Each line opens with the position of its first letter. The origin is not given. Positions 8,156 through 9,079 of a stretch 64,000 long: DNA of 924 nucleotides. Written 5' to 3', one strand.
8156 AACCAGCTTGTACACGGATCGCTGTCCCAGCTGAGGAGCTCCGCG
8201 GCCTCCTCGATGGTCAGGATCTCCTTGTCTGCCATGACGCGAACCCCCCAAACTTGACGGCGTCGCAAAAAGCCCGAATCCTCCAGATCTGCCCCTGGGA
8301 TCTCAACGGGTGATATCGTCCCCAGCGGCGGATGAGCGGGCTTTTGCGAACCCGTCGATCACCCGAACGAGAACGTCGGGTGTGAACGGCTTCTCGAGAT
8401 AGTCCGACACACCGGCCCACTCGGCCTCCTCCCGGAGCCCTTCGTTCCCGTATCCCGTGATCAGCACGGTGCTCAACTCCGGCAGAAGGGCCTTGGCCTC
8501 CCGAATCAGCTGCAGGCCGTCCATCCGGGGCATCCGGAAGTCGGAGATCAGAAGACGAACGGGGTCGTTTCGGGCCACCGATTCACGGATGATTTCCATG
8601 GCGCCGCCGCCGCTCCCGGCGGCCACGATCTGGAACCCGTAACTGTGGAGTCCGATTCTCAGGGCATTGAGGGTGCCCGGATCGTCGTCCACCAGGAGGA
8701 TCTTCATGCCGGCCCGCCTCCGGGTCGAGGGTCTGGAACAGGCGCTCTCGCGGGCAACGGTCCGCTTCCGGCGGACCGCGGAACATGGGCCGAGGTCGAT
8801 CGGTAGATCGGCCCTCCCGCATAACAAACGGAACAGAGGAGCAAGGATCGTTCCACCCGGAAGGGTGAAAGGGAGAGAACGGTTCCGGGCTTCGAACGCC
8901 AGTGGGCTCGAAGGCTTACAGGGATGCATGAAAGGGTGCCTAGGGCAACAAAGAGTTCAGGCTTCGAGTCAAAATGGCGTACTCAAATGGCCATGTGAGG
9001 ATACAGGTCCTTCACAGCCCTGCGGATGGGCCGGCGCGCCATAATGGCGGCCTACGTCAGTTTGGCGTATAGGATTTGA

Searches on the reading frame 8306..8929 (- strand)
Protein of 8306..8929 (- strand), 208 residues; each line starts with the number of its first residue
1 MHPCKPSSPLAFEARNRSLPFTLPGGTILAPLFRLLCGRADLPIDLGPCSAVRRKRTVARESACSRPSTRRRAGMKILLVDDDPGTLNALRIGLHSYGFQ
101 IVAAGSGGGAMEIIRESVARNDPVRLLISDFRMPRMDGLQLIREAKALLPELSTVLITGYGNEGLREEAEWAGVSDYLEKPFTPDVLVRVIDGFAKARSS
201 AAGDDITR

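Call 64: search_protein_families(library=pfam, proteins=[window:8306-8929:-], max_evalue=0.01)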
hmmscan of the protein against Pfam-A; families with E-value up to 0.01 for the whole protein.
window:8306-8929:- (208 aa): 1 family
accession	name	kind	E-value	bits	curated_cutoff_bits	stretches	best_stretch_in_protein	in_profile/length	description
PF00072.30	Response_reg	-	6.2e-20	71.9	30.2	1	77-191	1-110/111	Response regulator receiver domain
